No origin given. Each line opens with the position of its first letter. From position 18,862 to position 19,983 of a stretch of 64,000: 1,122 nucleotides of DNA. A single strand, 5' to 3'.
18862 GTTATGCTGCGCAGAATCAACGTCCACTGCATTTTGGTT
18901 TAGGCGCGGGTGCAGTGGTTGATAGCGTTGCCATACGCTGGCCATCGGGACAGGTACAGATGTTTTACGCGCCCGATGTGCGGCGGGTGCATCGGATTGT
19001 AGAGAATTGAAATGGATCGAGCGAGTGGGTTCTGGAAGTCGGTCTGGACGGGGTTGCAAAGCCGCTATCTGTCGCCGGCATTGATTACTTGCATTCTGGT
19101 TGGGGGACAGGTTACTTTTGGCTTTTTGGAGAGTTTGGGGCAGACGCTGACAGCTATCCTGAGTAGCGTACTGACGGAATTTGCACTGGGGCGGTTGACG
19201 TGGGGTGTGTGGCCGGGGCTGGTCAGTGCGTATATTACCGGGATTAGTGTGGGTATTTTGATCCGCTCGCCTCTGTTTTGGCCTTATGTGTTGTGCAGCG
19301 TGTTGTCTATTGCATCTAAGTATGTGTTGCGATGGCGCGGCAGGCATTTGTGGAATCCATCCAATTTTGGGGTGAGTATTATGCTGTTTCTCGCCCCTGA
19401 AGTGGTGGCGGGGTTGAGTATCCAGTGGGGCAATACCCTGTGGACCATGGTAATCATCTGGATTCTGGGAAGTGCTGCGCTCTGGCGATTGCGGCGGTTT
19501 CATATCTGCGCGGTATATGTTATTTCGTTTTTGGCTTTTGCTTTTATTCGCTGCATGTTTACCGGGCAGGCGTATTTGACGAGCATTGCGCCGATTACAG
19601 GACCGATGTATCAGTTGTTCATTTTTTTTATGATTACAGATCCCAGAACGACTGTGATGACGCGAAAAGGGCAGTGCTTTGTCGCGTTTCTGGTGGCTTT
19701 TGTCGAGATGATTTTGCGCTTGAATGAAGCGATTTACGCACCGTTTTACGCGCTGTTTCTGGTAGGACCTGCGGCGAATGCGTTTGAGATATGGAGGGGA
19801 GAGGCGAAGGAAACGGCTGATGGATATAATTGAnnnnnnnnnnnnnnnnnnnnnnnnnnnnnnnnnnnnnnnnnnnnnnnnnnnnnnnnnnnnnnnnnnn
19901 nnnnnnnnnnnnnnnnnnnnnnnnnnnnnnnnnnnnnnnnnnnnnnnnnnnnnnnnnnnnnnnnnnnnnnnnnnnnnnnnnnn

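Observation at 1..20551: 20.5-kb co-directional array built from two diverged copies of one uncharacterised envelope module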

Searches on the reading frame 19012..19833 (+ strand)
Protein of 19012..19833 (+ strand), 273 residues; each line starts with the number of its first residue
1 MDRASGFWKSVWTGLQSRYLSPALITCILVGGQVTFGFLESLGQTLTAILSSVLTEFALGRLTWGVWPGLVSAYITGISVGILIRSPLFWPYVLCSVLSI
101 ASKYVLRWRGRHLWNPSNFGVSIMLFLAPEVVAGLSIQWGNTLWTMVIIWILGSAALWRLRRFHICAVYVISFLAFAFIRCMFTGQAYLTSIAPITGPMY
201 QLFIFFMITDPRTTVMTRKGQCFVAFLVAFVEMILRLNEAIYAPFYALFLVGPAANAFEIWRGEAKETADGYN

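Call 4: search_protein_families(library=pfam, proteins=[window:19012-19833:+], max_evalue=0.01)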
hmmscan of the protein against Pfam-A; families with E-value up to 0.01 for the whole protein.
window:19012-19833:+ (273 aa): 1 family
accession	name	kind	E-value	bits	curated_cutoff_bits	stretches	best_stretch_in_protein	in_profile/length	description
PF03116.20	NQR2_RnfD_RnfE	-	1.3e-07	31.7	27.7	1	23-240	24-267/296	NQR2, RnfD, RnfE family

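Call 5: search_protein_families(library=ncbifam, proteins=[window:19012-19833:+], max_evalue=0.001)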
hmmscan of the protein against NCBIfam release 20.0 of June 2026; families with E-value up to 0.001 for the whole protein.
window:19012-19833:+ (273 aa): 1 family
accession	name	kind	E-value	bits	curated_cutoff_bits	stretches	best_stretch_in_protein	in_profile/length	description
TIGR01946.1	rnfD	subfamily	6.7e-06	25.7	207.05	1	142-238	196-295/327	RnfABCDGE type electron transport complex subunit D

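Call 48: find_homologous_proteins(query=window:19012-19833:+, max_evalue=0.0001)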
Query window:19012-19833:+ (273 aa): 8000 proteins with E <= 0.0001 among 8000 candidates; the best 120 are listed.
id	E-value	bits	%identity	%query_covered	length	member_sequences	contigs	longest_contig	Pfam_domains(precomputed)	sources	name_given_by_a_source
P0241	1.9e-171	587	96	100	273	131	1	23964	PF03116.21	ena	-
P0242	6.6e-164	562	94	99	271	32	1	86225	PF03116.21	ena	-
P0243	6.4e-142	490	81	98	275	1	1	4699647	PF03116.21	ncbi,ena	-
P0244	1.3e-138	479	79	98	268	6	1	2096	-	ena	-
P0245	1.5e-137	476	82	99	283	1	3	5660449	PF03116.21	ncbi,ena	-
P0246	1.3e-136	473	79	97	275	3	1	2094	PF03116.21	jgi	-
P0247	1.4e-114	401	71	95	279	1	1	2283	PF03116.21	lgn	-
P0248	7.4e-112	392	69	92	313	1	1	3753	PF03116.21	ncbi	-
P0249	8.6e-112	391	68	93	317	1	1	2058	PF03116.21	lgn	-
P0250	5.7e-111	389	66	95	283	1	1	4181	PF03116.21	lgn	-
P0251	7.0e-111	388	69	92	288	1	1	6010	PF03116.21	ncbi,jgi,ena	ncbi:MAG TPA: RnfABCDGE type electron transport complex subunit D [Isosphaeraceae bacterium]|jgi:Na+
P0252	7.2e-111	388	65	95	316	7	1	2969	PF03116.21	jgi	jgi:Na+-translocating ferredoxin:NAD+ oxidoreductase RnfD subunit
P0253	1.3e-110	388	69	94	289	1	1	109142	PF03116.21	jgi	jgi:enediyne biosynthesis protein E5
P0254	1.4e-110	388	67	94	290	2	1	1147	PF03116.21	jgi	jgi:Na+-translocating ferredoxin:NAD+ oxidoreductase RnfD subunit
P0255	1.6e-110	387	64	98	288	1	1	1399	-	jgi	-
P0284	1.9e-109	384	65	95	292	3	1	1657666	-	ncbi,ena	-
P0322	1.0e-108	381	62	96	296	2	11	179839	PF03116.21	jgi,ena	jgi:Na+-translocating ferredoxin:NAD+ oxidoreductase RnfD subunit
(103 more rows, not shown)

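Call 49: find_encoding_contigs(protein=P0253, flank=8000, max_places=1)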
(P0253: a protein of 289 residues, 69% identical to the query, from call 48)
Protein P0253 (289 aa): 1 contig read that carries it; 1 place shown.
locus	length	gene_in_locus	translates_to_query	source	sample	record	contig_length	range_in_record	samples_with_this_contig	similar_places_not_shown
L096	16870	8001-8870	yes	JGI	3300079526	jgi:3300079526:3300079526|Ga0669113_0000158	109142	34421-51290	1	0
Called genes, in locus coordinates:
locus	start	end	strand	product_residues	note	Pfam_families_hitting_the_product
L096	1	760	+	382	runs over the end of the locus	PF13379:NMT1_2, PF09084:NMT1, PF12974:Phosphonate-bd (weak)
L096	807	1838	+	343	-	PF00528:BPD_transp_1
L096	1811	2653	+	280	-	PF00005:ABC_tran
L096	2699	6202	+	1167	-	PF23914:TPR_CcmH_CycH (faint), PF00515:TPR_1 (faint), PF07719:TPR_2 (faint), PF13414:TPR_11 (weak), PF01839:FG-GAP (faint), PF13517:FG-GAP_3, PF07593:UnbV_ASPIC (weak)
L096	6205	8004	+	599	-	PF01839:FG-GAP (faint), PF13517:FG-GAP_3, PF07593:UnbV_ASPIC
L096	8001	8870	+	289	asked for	PF03116:NQR2_RnfD_RnfE (faint)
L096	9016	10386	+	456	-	PF00733:Asn_synthase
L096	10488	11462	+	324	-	-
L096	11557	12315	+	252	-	PF00036:EF-hand_1 (faint), PF13202:EF-hand_5 (faint), PF13405:EF-hand_6 (faint), PF13499:EF-hand_7 (faint)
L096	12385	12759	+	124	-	PF00837:T4_deiodinase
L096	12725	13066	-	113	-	-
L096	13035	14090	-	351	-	PF07963:N_methyl, PF07596:SBP_bac_10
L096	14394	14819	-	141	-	-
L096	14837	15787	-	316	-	PF07963:N_methyl, PF07596:SBP_bac_10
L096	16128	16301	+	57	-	-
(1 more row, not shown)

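Call 50: find_encoding_contigs(protein=P0284, flank=8000, max_places=1)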
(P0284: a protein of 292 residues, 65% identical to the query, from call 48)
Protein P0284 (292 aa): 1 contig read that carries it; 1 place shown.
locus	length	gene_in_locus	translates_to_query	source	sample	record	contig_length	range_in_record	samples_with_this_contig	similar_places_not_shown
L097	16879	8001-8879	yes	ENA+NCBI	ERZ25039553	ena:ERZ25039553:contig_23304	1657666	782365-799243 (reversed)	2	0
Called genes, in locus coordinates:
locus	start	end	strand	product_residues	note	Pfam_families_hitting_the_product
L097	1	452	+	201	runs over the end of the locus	-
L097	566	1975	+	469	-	-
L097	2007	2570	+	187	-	-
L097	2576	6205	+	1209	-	PF00515:TPR_1 (faint), PF07719:TPR_2 (faint), PF13428:TPR_14 (faint), PF14559:TPR_19 (faint), PF13432:TPR_16 (weak), PF23914:TPR_CcmH_CycH, PF13517:FG-GAP_3, PF07593:UnbV_ASPIC (weak), +2 more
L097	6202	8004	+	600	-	PF01839:FG-GAP (weak), PF13517:FG-GAP_3, PF07593:UnbV_ASPIC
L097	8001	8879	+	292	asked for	-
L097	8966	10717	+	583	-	PF01839:FG-GAP (faint), PF13517:FG-GAP_3, PF07593:UnbV_ASPIC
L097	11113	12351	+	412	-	PF05834:Lycopene_cycl (weak), PF04820:Trp_halogenase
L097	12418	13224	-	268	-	PF03824:NicO (weak)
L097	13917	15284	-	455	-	PF08843:AbiEii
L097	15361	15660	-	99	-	-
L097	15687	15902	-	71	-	-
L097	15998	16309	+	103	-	-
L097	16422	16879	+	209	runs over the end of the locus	-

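Call 51: find_encoding_contigs(protein=P0322, flank=8000, max_places=2)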
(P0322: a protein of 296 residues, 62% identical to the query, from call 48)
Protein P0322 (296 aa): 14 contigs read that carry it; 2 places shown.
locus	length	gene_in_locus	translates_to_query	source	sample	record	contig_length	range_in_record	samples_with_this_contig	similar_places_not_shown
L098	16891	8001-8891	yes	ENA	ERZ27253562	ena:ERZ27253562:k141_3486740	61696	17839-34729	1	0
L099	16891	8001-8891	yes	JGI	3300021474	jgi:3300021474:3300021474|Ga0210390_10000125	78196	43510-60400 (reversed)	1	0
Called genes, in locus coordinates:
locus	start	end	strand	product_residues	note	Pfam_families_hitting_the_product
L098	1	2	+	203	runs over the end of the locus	-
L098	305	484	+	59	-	-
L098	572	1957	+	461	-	-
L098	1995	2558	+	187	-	-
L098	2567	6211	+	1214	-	PF00515:TPR_1 (faint), PF07719:TPR_2 (faint), PF13428:TPR_14 (faint), PF13432:TPR_16 (weak), PF14559:TPR_19 (faint), PF23914:TPR_CcmH_CycH (weak), PF13517:FG-GAP_3, PF07593:UnbV_ASPIC (weak), +2 more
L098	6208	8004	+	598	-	PF01839:FG-GAP (weak), PF13517:FG-GAP_3, PF07593:UnbV_ASPIC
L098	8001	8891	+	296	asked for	PF03116:NQR2_RnfD_RnfE (faint)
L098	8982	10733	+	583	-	PF01839:FG-GAP (faint), PF13517:FG-GAP_3, PF07593:UnbV_ASPIC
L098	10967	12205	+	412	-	PF05834:Lycopene_cycl (faint), PF04820:Trp_halogenase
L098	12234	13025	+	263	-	PF00561:Abhydrolase_1, PF12146:Hydrolase_4, PF12697:Abhydrolase_6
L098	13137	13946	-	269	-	PF03824:NicO (weak)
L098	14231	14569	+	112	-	PF00543:P-II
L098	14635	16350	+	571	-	PF00909:Ammonium_transp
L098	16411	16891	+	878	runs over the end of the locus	PF22629:ACT_AHAS_ss (faint), PF08335:GlnD_UR_UTase, PF01966:HD (weak), PF01842:ACT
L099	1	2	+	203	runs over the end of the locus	-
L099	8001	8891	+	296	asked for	PF03116:NQR2_RnfD_RnfE (faint)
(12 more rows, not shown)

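Call 62: find_related_loci(query=A4, collection=genome_contigs, flank=9000)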
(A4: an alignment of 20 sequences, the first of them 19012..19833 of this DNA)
Query A4 (273 aa) in genome_contigs; peptide patterns used: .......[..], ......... (x = any residue, [..] = any of these).
600 stretches matched a pattern (row limit reached: there are more); 579 encode a relative of the query (tblastn E <= 1e-3); the best 80 are kept; 80 distinct loci.
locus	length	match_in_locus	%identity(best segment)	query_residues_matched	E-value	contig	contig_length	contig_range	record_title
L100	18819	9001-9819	94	1-273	1e-170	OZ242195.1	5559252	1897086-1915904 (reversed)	MAG: Candidatus Latescibacterota bacterium isolate a57e98d2-c2a9-4833-8eaa-f85fbefd33d8 genome assembly, chromosome: 1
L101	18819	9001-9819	95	1-273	1e-169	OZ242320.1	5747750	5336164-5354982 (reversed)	MAG: Candidatus Latescibacterota bacterium isolate 06f19266-885c-4d39-bf7e-e57a8b9e9c03 genome assembly, chromosome: 1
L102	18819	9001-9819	93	1-273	2e-168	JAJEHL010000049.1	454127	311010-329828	MAG: Candidatus Latescibacterota bacterium isolate p16x60bins.49 k141_824283, whole genome shotgun sequence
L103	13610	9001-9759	67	9-261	3e-114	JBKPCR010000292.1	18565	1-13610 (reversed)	MAG: bacterium isolate GB_EKS_MAG_00046 GB_EKS_000001462057, whole genome shotgun sequence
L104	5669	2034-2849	64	1-271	1e-112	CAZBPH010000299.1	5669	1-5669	MAG TPA_asm: uncultured Heliobacteriaceae bacterium isolate binchicken_co245_98 genome assembly, contig: NODE_19290_leng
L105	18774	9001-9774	65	14-271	1e-111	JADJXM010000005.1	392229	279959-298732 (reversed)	MAG: Acidobacteria bacterium isolate Kalu_18-Q3-R12-55_MAXAC.123 tig00002634-10-3925280, whole genome shotgun sequence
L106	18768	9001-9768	65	5-261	8e-111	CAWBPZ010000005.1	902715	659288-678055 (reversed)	MAG: uncultured Acidobacteriota bacterium isolate MFD04463.bin.1.298 genome assembly, contig: contig_44827, whole genome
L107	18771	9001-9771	65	15-270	8e-111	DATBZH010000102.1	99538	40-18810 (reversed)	MAG TPA_asm: Candidatus Sulfotelmatobacter sp. isolate SMAG_U7614 k141_2313852, whole genome shotgun sequence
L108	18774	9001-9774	63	9-266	2e-110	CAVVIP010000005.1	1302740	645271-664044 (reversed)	MAG: uncultured Acidobacteriota bacterium isolate MFD01633.bin.1.131 genome assembly, contig: contig_6975, whole genome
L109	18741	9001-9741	67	15-261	6e-110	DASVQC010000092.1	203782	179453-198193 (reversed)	MAG TPA_asm: Pyrinomonadaceae bacterium isolate SMAG_U3196 k141_553583, whole genome shotgun sequence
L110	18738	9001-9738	65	16-261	6e-110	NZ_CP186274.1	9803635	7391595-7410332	Singulisphaera sp. PoT chromosome, complete genome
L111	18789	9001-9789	62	9-273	2e-109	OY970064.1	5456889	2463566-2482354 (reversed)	MAG: uncultured Acidobacteriaceae bacterium isolate MFD06092.bin.c.1 genome assembly, chromosome: 1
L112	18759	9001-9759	65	14-266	3e-109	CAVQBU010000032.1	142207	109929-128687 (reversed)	MAG: uncultured Acidobacteriota bacterium isolate MFD01138.bin.3.14 genome assembly, contig: contig_95139, whole genome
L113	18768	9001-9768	64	14-269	6e-109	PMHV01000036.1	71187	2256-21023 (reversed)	MAG: Acidobacteriaceae bacterium isolate palsa_309 73.20120600_P2M.24_contig_2619, whole genome shotgun sequence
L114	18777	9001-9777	64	8-267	1e-108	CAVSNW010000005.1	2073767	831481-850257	MAG: uncultured Acidobacteriota bacterium isolate MFD03346.bin.1.1 genome assembly, contig: contig_9327, whole genome sh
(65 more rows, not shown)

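Call 70: search_dna_similar(query=window:19012-19833:+, collection=plasmids, mode=protein, max_evalue=0.001, max_rows=30)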
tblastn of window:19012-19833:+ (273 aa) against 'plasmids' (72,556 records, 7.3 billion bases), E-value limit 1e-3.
Records with a match: 49; places in all: 53; records where one place covers at least 80% of the query: 3.
Best place of each record, by identity: <60% 49.
By first word of the organism name: Streptomyces 46; Metabacillus 1; Serratia 1; Sinorhizobium 1.
By predicted mobility (MOB-suite, as given by PLSDB): non-mobilizable 43; mobilizable 5; conjugative 1.
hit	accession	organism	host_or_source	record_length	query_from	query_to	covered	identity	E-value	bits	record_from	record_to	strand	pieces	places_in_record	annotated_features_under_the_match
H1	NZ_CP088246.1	Metabacillus sp. B2-18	single cell,human skin swab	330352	44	266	82%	31.1%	2e-22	103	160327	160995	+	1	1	RnfABCDGE type electron transport complex subunit D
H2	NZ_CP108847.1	Streptomyces sp. NBC_00846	-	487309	25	251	83%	27.6%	3e-9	65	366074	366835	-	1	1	enediyne biosynthesis protein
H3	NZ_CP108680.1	Streptomyces sp. NBC_01216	-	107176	61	264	75%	30.0%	5e-8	61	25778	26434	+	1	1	enediyne biosynthesis protein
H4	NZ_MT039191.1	Serratia proteamaculans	-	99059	25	251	83%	26.2%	4e-12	73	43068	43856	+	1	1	RnfABCDGE type electron transport complex subunit D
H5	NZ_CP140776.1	Streptomyces goshikiensis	cell culture,soil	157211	55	258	75%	29.1%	6e-6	55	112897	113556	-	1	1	RnfABCDGE type electron transport complex subunit D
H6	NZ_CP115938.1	Streptomyces goshikiensis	microorganism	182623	55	258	75%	29.1%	6e-6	55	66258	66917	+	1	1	RnfABCDGE type electron transport complex subunit D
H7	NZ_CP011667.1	Streptomyces sp. Mg1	-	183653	55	258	75%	29.1%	6e-6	55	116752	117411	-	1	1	RnfABCDGE type electron transport complex subunit D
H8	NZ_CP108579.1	Streptomyces goshikiensis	-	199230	55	258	75%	29.1%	6e-6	55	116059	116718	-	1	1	RnfABCDGE type electron transport complex subunit D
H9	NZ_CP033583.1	Streptomyces sp. ADI95-16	Antho dichotoma,pure culture,whole body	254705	55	258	75%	29.1%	6e-6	55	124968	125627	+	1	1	RnfABCDGE type electron transport complex subunit D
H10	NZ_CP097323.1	Streptomyces sp. RerS4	root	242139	61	251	70%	30.8%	6e-5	52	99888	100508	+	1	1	RnfABCDGE type electron transport complex subunit D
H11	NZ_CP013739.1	Streptomyces globisporus C-1027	soil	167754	52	251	73%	29.2%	2e-9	65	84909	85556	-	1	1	RnfABCDGE type electron transport complex subunit D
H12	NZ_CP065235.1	Streptomyces clavuligerus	cell culture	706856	25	214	70%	30.6%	3e-7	59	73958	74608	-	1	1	enediyne biosynthesis protein UnbU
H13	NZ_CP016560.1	Streptomyces clavuligerus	-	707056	25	214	70%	30.6%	3e-7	59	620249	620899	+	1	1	enediyne biosynthesis protein UnbU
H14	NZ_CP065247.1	Streptomyces clavuligerus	cell culture,lab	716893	25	214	70%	30.6%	3e-7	59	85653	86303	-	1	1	enediyne biosynthesis protein UnbU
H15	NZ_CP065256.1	Streptomyces clavuligerus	cell culture,lab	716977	25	214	70%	30.6%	3e-7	59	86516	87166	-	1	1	enediyne biosynthesis protein UnbU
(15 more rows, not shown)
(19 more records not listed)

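Call 71: get_annotated_region(hit=H11, flank=9000)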
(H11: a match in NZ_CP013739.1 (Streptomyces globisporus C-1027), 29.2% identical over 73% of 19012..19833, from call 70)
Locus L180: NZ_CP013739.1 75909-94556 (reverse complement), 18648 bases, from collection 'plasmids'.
description: Streptomyces globisporus C-1027 plasmid SGLP1, complete sequence
organism: Streptomyces globisporus C-1027 (NCBI taxid 1172567)
taxonomy: Bacteria; Actinomycetota; Actinomycetes; Kitasatosporales; Streptomycetaceae; Streptomyces; Streptomyces globisporus; Streptomyces globisporus C-1027
host: -; source: soil; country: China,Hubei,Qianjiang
typing (MOB-suite, as given by PLSDB): non-mobilizable; replicon rep_cluster_1910
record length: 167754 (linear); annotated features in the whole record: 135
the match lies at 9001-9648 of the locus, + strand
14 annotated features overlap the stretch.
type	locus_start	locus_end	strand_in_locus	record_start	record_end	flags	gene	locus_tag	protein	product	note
CDS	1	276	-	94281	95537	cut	-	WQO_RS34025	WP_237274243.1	phage/plasmid primase, P4 family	GO:0006260 - DNA replication [Evidence IEA]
CDS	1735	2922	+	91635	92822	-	-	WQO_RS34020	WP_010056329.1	transposase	-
CDS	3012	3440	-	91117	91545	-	-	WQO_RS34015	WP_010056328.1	hypothetical protein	-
CDS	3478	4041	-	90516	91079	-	-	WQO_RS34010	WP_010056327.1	hypothetical protein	-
CDS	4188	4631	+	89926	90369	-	-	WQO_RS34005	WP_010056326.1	helix-turn-helix domain-containing protein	-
CDS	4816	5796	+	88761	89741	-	-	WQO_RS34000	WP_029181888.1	DUF1702 family protein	-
CDS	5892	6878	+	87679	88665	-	-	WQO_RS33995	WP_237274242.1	DUF1702 family protein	-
CDS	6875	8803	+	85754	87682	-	-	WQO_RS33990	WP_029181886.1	CRTAC1 family protein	-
CDS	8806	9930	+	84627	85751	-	-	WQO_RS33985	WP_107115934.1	RnfABCDGE type electron transport complex subunit D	-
CDS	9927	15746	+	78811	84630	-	-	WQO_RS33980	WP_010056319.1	type I polyketide synthase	GO:0030639 - polyketide biosynthetic process [Evidence IEA]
CDS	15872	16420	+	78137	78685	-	-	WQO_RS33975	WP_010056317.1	NADH-dependent FAD reductase SgcE6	-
CDS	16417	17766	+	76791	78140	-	-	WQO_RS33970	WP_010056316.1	cytochrome P450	-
CDS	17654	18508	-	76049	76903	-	-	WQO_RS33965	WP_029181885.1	AraC family transcriptional regulator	-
CDS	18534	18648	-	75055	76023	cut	-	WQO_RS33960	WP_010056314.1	streptomycin biosynthesis operon regulator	-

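Call 72: get_annotated_region(hit=H4, flank=7000)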
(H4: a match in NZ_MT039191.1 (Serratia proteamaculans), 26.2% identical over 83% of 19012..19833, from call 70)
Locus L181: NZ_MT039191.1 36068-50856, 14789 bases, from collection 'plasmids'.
description: Serratia proteamaculans strain AGR_495 plasmid unnamed2, complete sequence
organism: Serratia proteamaculans (NCBI taxid 28151)
taxonomy: Bacteria; Pseudomonadota; Gammaproteobacteria; Enterobacterales; Yersiniaceae; Serratia; Serratia proteamaculans
host: -; source: -; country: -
typing (MOB-suite, as given by PLSDB): mobilizable; relaxase MOBF
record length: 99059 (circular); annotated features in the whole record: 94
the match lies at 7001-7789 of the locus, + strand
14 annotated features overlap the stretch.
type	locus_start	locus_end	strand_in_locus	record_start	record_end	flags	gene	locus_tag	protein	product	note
CDS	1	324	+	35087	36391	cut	-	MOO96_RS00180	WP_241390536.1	beta-ketoacyl synthase N-terminal-like domain-containing protein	-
CDS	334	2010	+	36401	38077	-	-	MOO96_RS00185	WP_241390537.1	FAD-dependent oxidoreductase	-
CDS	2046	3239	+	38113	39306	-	-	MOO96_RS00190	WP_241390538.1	glycosyltransferase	-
CDS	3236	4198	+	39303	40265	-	-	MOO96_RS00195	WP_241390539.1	DUF1702 family protein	-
CDS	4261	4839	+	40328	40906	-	-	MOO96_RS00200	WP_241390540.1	LuxR C-terminal-related transcriptional regulator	GO:0006355 - regulation of DNA-templated transcription [Evidence IEA]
CDS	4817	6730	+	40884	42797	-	-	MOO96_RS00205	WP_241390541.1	VCBS repeat-containing protein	-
CDS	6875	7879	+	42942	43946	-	-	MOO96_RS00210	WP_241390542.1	RnfABCDGE type electron transport complex subunit D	-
CDS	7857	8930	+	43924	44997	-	-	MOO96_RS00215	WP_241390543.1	L-histidine N(alpha)-methyltransferase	-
CDS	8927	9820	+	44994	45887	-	-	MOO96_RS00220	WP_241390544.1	NAD(P)-dependent oxidoreductase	-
CDS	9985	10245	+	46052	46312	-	-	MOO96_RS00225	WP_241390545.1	hypothetical protein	-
CDS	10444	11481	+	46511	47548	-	-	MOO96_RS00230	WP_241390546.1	sulfite exporter TauE/SafE family protein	GO:0006810 - transport [Evidence IEA]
CDS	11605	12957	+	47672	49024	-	-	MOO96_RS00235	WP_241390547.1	AarF/UbiB family protein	-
CDS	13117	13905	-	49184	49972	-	istB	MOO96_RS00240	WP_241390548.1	IS21-like element helper ATPase IstB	-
CDS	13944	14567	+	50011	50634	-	-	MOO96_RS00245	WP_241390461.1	plasmid SOS inhibition protein A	-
